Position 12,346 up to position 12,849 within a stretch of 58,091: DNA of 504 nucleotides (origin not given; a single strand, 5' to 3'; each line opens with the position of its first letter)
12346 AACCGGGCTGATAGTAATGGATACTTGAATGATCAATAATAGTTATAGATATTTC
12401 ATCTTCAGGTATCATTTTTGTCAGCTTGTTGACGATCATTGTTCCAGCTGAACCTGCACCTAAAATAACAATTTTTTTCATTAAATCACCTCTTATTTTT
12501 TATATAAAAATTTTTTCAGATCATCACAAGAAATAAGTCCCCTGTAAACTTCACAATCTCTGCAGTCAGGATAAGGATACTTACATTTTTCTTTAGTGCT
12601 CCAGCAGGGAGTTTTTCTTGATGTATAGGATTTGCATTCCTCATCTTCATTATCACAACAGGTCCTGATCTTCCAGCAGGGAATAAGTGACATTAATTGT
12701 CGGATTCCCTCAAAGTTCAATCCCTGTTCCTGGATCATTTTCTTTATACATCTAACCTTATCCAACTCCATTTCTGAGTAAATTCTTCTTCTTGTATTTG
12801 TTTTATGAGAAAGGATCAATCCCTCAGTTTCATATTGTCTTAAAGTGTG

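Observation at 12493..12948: MerR regulator with a 9-Cys two-CW sensor domain heads the sulfur operon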

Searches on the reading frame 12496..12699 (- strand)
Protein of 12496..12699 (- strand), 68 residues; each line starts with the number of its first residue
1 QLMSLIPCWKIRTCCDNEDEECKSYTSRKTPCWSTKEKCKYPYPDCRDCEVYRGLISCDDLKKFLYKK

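Call 5: search_protein_families(library=ncbifam, proteins=[window:12496-12699:-], max_evalue=10)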
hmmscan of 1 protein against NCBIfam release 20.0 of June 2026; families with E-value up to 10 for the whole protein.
seq(68 aa): 0 families

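Call 6: search_protein_families(library=pfam, proteins=[window:12496-12699:-], max_evalue=10)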
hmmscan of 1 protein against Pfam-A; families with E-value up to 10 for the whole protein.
seq(68 aa): 0 families

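Call 44: search_protein_representatives(alignment_id=A3)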
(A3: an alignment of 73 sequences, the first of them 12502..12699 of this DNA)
Query: 73 sequences, 66 profile positions. Proteins with E-value up to 0.001 (for the whole library): 403; up to 1e-10: 89; up to 1e-30: 0. The best 150 are listed.
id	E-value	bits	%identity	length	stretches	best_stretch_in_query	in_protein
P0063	3.8e-23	97.0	-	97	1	1-66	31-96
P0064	1.6e-19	85.4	-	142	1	1-64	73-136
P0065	6.7e-19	83.4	-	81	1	1-66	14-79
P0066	4.3e-18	80.8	-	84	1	2-66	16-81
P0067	6.2e-18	80.3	-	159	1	1-65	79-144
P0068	7.9e-18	80.0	-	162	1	1-65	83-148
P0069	9.6e-18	79.7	-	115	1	2-66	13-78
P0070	1.2e-17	79.4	-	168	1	1-65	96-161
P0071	1.3e-17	79.3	-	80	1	1-65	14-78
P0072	1.4e-17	79.2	-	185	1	1-65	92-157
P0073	4.0e-17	77.7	-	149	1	2-65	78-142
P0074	7.5e-17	76.8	-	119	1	2-65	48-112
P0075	1.1e-16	76.3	-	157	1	1-65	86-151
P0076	1.4e-16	76.0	-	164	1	1-65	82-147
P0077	3.0e-16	74.9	-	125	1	1-65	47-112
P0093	2.1e-14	69.0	-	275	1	1-65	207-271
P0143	5.0e-11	58.2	-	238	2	7-55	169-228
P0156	3.9e-10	55.3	-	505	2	4-54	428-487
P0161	6.6e-10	54.6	-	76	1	7-55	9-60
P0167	1.5e-09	53.5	-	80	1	6-55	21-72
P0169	1.8e-09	53.2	-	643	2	6-56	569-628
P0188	2.2e-08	49.7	-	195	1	7-54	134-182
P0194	6.7e-08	48.2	-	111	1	7-56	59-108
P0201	1.5e-07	47.0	-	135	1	8-55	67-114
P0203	1.8e-07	46.8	-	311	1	6-55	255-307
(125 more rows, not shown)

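Call 46: predict_structure(alignment_id=A3)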
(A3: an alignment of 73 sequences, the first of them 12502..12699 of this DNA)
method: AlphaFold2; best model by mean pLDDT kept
length: 66 residues; sequences in the alignment: 73
mean_pLDDT: 66.7   pTM: 0.37
mean pLDDT of the five models: 66.7, 66.5, 66.3, 65.2, 61.6
residues with pLDDT >= 90: 0; 70-90: 25; 50-70: 41; < 50: 0
segments of 3 or more residues with pLDDT < 50: none
pLDDT, mean of each block of 10 residues (from residue 1): 68 59 62 64 69 75 72
secondary structure, 60 per line:
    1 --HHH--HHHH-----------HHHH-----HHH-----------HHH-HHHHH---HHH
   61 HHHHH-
elements in order: H8-11 H23-26 H50-54 H58-65

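Call 47: search_protein_families(library=pfam, proteins=[P0156, P0169, P0203, P0188, P0143, P0161, P0167, P0201, P0194, P0093], max_evalue=0.01)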
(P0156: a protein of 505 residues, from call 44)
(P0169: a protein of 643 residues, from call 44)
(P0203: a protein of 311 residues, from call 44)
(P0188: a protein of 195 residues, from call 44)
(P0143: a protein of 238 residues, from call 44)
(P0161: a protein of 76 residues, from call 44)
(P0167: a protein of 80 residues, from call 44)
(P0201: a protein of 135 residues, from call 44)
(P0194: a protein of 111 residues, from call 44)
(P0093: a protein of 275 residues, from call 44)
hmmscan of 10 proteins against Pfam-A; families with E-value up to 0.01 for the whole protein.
P0156 (505 aa): 2 families
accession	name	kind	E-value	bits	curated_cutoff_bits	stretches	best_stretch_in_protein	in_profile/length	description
PF00015.26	MCPsignal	-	2e-39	135.6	34.6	1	155-303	10-172/172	Methyl-accepting chemotaxis protein (MCP) signalling domain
PF08581.15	Tup_N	-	0.006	17.3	28.7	0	299-333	13-47/77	Tup N-terminal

P0169 (643 aa): 2 families
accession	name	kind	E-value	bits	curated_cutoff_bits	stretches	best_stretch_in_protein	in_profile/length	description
PF00015.26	MCPsignal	-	2.3e-36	125.7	34.6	1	298-443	13-172/172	Methyl-accepting chemotaxis protein (MCP) signalling domain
PF13682.11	CZB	-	1.2e-14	54.8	29.4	1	62-132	1-63/64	Chemoreceptor zinc-binding domain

P0203 (311 aa): 4 families
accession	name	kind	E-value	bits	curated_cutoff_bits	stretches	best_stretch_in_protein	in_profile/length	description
PF02518.31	HATPase_c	-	3.2e-25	89.1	26.4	1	119-227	4-110/111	Histidine kinase-, DNA gyrase B-, and HSP90-like ATPase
PF00512.31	HisKA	-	3e-12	46.9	26.9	1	10-72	2-64/66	His Kinase A (phospho-acceptor) domain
PF14501.12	HATPase_c_5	-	0.001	19.4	22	1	119-213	4-91/102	GHKL domain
PF13589.12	HATPase_c_3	-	0.0022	18.5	25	1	121-183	3-59/137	Histidine kinase-, DNA gyrase B-, and HSP90-like ATPase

P0188 (195 aa): 3 families
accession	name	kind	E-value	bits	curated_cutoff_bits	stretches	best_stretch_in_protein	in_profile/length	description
PF02518.31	HATPase_c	-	9e-24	84.5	26.4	1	14-125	3-109/111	Histidine kinase-, DNA gyrase B-, and HSP90-like ATPase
PF14501.12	HATPase_c_5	-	0.00014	22.2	22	1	15-107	4-91/102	GHKL domain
PF13581.12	HATPase_c_2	-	0.0074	16.7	27.4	1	25-88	40-104/127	Histidine kinase-like ATPase domain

P0143 (238 aa): 1 family
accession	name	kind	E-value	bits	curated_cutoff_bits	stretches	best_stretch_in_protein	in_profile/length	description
PF25027.1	EGF1_RECK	-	0.0064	17.2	27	0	167-185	26-45/49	RECK-like, EGF-like 1 domain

P0161 (76 aa): 0 families

P0167 (80 aa): 0 families

P0201 (135 aa): 0 families

P0194 (111 aa): 0 families

P0093 (275 aa): 3 families
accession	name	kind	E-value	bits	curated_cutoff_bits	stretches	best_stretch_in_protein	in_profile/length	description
PF00486.34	Trans_reg_C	-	3e-17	62.9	26.2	1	31-107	2-77/77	Transcriptional regulatory protein, C terminal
PF13411.12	MerR_1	-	2.5e-11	44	21.6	1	146-210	4-67/69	MerR HTH family regulatory protein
PF00376.29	MerR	-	1.9e-05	24.8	28.2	1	148-180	5-38/38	MerR family regulatory protein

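Call 48: search_protein_families(library=ncbifam, proteins=[P0156, P0169, P0203, P0188, P0143, P0161, P0167, P0201, P0194, P0093], max_evalue=0.01)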
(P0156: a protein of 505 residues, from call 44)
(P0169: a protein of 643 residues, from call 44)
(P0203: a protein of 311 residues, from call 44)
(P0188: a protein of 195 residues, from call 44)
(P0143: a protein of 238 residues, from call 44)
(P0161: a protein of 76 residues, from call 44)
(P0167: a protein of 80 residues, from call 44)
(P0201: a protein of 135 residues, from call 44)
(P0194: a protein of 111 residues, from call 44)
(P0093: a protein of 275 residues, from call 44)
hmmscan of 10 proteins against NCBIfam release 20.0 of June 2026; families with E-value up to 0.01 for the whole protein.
P0156 (505 aa): 11 families
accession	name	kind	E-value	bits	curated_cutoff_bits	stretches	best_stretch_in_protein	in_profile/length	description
NF047851.1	MCPCitTducer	equivalog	6.1e-48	164.2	900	1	80-350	260-530/553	methyl-accepting chemotaxis citrate transducer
NF041847.1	transduc_aer2_vibrio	equivalog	3.5e-45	154.5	1200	1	83-332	501-750/804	aerotaxis transducer Aer2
NF011622.0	PRK15048.1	equivalog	3.4e-42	145.3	900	1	90-334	269-513/553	methyl-accepting chemotaxis protein II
NF007309.0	PRK09793.1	equivalog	2.9e-41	142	903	1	99-332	276-509/533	methyl-accepting chemotaxis protein IV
NF011615.0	PRK15041.1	equivalog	9.3e-41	140.1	947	1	78-333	259-514/554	methyl-accepting chemotaxis protein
NF045718.1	two_CW_domain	domain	8e-27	93.4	35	2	431-488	2-77/80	two-CW domain-containing protein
NF058645.1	MCPCtpMPsAe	equivalog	1.4e-25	90.1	900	1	88-328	296-536/558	methyl-accepting chemotaxis protein CtpM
NF050802.1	AspChtxCcaA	equivalog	3.7e-18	65.3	1300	1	114-298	509-693/700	aspartate chemotaxis receptor CcaA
TIGR02168.1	SMC_prok_B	equivalog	1.1e-05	23.4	567.35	1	83-341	689-950/1181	chromosome segregation protein SMC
TIGR02169.1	SMC_prok_A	equivalog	0.0061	14.3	729.4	1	81-325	253-501/1165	chromosome segregation protein SMC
NF007794.0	PRK10494.1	equivalog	0.0096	15.4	205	0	237-356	99-213/259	envelope biogenesis factor ElyC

P0169 (643 aa): 9 families
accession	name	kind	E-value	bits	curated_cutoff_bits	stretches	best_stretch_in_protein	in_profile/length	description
NF047851.1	MCPCitTducer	equivalog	3.1e-43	148.7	900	1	215-471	255-511/553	methyl-accepting chemotaxis citrate transducer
NF041847.1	transduc_aer2_vibrio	equivalog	3e-40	138.2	1200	1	221-470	499-749/804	aerotaxis transducer Aer2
NF007309.0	PRK09793.1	equivalog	2.1e-39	135.9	903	1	215-471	252-508/533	methyl-accepting chemotaxis protein IV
NF011615.0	PRK15041.1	equivalog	3.6e-39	134.9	947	1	221-469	262-510/554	methyl-accepting chemotaxis protein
NF011622.0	PRK15048.1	equivalog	4.4e-39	135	900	1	218-471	257-510/553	methyl-accepting chemotaxis protein II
NF045718.1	two_CW_domain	domain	5.5e-26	90.8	35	2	570-629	2-79/80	two-CW domain-containing protein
NF058645.1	MCPCtpMPsAe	equivalog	8e-24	84.3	900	1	226-474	308-556/558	methyl-accepting chemotaxis protein CtpM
NF050802.1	AspChtxCcaA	equivalog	1.9e-18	66.3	1300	1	302-438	547-693/700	aspartate chemotaxis receptor CcaA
TIGR02168.1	SMC_prok_B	equivalog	0.0064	14.2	567.35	1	214-476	680-945/1181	chromosome segregation protein SMC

P0203 (311 aa): 83 families (the best 25 are shown)
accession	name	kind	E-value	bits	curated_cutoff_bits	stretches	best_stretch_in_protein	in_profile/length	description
NF008468.0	PRK11360.1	equivalog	1.8e-60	205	646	1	1-228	387-610/616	two-component system sensor histidine kinase AtoS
NF007688.0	PRK10364.1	equivalog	5e-49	167.3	479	1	1-228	231-453/460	two-component system sensor histidine kinase ZraS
NF052574.1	HisKinEspCMyxo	equivalog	1.5e-44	152.4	1200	1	2-237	409-648/785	serine histidine kinase EspC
NF038348.1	T2SS_HK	subfamily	4.3e-42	144.3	450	2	56-226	409-573/574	histidine kinase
NF010411.0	PRK13837.1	equivalog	6.3e-41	140.2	647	1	5-241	445-690/828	two-component system VirA-like sensor kinase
NF046026.1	HisKinCckACaul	equivalog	1.7e-35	122.3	1000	1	2-239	294-545/678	cell cycle histidine kinase CckA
NF046020.1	HisKinCckABruc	equivalog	4.8e-34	117.4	1000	1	1-242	471-723/868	cell cycle histidine kinase CckA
NF010076.0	PRK13557.1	subfamily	9.7e-33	113.4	631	1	2-244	155-412/540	histidine kinase famiy protein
NF052573.1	HisKinEspAMyxo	equivalog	2.5e-32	111.8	1400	1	5-235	379-619/755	serine histidine kinase EspA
NF047466.1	hybrid_RR_LvrB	exception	5.5e-32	111.4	500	1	3-226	145-376/377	hybrid histidine kinase/response regulator LvrB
NF053867.1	SprKinKinDBac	equivalog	5.5e-32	110.9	775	1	5-228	281-499/500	sporulation kinase KinD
NF047497.1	HK_LIC_12097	equivalog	7.2e-31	107.2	500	1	5-226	145-366/367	LIC_12097 family sensor histidine kinase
TIGR02916.1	PEP_his_kin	equivalog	3.8e-28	98.5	300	1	5-225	470-679/679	XrtA/PEP-CTERM system histidine kinase PrsK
NF040750.1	tetrathio_HK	equivalog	1.9e-27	96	750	1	4-215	332-543/555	tetrathionate respiration histidine kinase TtrS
NF041777.1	sens_FixL_Rhizob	equivalog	2.8e-26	92.2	850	1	5-228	257-483/485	sensor protein FixL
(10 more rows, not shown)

P0188 (195 aa): 80 families (the best 25 are shown)
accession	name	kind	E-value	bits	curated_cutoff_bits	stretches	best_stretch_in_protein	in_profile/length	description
NF008468.0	PRK11360.1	equivalog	6.4e-32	110.7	646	1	2-127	492-610/616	two-component system sensor histidine kinase AtoS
NF038348.1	T2SS_HK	subfamily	4.1e-30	104.8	450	1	6-124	461-572/574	histidine kinase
NF007688.0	PRK10364.1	equivalog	8.8e-25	87.4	479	1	3-125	338-451/460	two-component system sensor histidine kinase ZraS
NF046020.1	HisKinCckABruc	equivalog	8.8e-23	80.1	1000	1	2-126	576-708/868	cell cycle histidine kinase CckA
NF010411.0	PRK13837.1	equivalog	3.9e-22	78.1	647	1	9-128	553-678/828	two-component system VirA-like sensor kinase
NF052573.1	HisKinEspAMyxo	equivalog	1.5e-21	76.2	1400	1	5-133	492-619/755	serine histidine kinase EspA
NF053867.1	SprKinKinDBac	equivalog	3.9e-21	75.1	775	1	5-126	386-498/500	sporulation kinase KinD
NF046026.1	HisKinCckACaul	equivalog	2e-20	72.5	1000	1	2-128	398-535/678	cell cycle histidine kinase CckA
NF052574.1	HisKinEspCMyxo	equivalog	3e-20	72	1200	1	6-128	520-640/785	serine histidine kinase EspC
NF033092.0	HK_WalK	equivalog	1.6e-19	70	725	1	9-124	481-593/594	cell wall metabolism sensor histidine kinase WalK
NF006800.0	PRK09303.1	equivalog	3.4e-19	69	342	1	2-127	258-379/383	histidine kinase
NF041777.1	sens_FixL_Rhizob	equivalog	1.1e-18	67.2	850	1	9-126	371-482/485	sensor protein FixL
NF047466.1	hybrid_RR_LvrB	exception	3e-18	66.2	500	1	2-111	249-367/377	hybrid histidine kinase/response regulator LvrB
NF010076.0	PRK13557.1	subfamily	3.8e-18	65.2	631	1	2-132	263-401/540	histidine kinase famiy protein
NF046044.1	PnpS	equivalog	7e-18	64.8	400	1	7-124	277-390/390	two-component system histidine kinase PnpS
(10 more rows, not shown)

P0143 (238 aa): 1 family
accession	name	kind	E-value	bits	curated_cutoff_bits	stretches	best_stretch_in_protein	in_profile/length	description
NF045718.1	two_CW_domain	domain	8.1e-10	38.9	35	2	49-108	2-77/80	two-CW domain-containing protein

P0161 (76 aa): 0 families

P0167 (80 aa): 0 families

P0201 (135 aa): 0 families

P0194 (111 aa): 0 families

P0093 (275 aa): 37 families (the best 25 are shown)
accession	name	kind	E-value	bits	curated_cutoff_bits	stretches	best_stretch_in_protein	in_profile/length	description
NF033117.2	vanR_ACDEGLN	exception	6.2e-12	45.6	350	1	23-106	142-224/226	VanR-ABDEGLN family response regulator transcription factor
NF007977.0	PRK10701.1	equivalog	9.6e-11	41.6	330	1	11-108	138-234/241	two-component system response regulator RstA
NF007005.1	PRK09468.1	equivalog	1.8e-10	40.7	331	1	5-108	130-232/237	osmolarity response regulator transcription factor OmpR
TIGR02154.1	PhoB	equivalog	7.8e-10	38.4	296.2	1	8-107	128-225/226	phosphate regulon transcriptional regulator PhoB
NF005568.0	PRK07239.1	equivalog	2.1e-09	36.8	273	1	32-109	303-373/381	uroporphyrinogen-III synthase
NF047375.1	HeatShock_HspR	equivalog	6.9e-09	35.6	105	1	148-211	9-72/92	heat shock protein transcriptional repressor HspR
NF000401.1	vanR-A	exception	2e-08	33.9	500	1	38-106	160-228/231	vancomycin resistance response regulator transcription factor VanR-A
NF000404.1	vanR-D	exception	7.3e-08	32.2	500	1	23-106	147-229/232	vancomycin resistance response regulator transcription factor VanR-D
NF040534.1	resp_reg_YycF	equivalog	8.8e-08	31.7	340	1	16-105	137-225/231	response regulator YycF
NF045944.1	ResRegRpaBCyano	equivalog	1e-07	31.6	330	1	25-107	144-227/229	response regulator transcription factor RpaB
TIGR01387.1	cztR_silR_copR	subfamily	1.8e-07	31.1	279.2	1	19-106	132-217/218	heavy metal response regulator transcription factor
NF041734.1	resp_reg_RppA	equivalog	2.5e-07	30.3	250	1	26-107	148-227/229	two-component system response regulator RppA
NF007546.0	PRK10161.1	equivalog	2.8e-07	30.3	471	1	18-107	138-225/229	phosphate response regulator transcription factor PhoB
NF053854.1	RespRegPhoBBctds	equivalog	3.5e-07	29.8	270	1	28-92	149-212/225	two-component system response regulator PhoB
NF009037.0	PRK12370.1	equivalog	3.7e-07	28.9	589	1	23-111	24-109/553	HilA/EilA family virulence transcriptional regulator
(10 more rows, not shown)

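Call 55: fold_search(model_id=the predicted structure, library=pdb)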
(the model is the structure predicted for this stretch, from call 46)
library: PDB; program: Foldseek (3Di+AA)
matches with E <= 10: 0; with E <= 0.001: 0
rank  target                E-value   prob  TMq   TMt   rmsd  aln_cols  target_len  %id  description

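Call 56: search_solved_structures(query=A3, max_evalue=10)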
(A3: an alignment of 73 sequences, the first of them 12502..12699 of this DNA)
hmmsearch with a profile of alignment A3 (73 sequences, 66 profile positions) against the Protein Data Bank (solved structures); distinct sequences matched with E-value up to 10: 79 (the best 60 are shown).
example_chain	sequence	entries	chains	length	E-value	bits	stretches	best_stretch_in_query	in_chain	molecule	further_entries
3rrr_B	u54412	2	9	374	0.61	13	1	7-64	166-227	Fusion glycoprotein F0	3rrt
9mkn_B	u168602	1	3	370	0.63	13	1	7-64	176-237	Fusion glycoprotein F1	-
5j3d_F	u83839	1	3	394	0.77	12.7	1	7-64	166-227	Fusion glycoprotein F0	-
9u74_B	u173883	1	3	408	0.84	12.6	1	7-64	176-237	Fusion glycoprotein F1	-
4mmq_B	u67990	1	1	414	0.85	12.6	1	7-64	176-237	Fusion glycoprotein F1 fused with Fibritin trimerization domain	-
4mmv_B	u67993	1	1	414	0.86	12.5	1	7-64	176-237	Fusion glycoprotein F1 fused with Fibritin trimerization domain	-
7uj3_B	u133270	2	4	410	0.87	12.5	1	7-64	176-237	RSV variant (construct pXCS847A) F1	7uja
4mmt_B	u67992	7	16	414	0.87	12.5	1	7-64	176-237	Fusion glycoprotein F1 fused with Fibritin trimerization domain | Fusion glycoprotein F1,Fibritin | Fusion glycoprotein F0,Fibritin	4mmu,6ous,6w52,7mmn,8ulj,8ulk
4mmr_B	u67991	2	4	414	0.91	12.5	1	7-64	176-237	Fusion glycoprotein F1 fused with Fibritin trimerization domain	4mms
8t7a_a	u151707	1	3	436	1.1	12.3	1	7-64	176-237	Fusion glycoprotein F1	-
8wsq_F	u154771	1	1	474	1.1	12.3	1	7-64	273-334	Fusion glycoprotein F0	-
8dzw_A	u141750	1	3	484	1.1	12.2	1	7-64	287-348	RSV fusion protein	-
8wz3_A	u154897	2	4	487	1.1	12.2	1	7-64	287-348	RSV Fusion glycoprotein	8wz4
7mpg_A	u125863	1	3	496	1.2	12.1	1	7-64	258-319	Fusion glycoprotein F0,Envelope glycoprotein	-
4zyp_A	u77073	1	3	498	1.2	12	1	7-64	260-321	Fusion glycoprotein F0,Fibritin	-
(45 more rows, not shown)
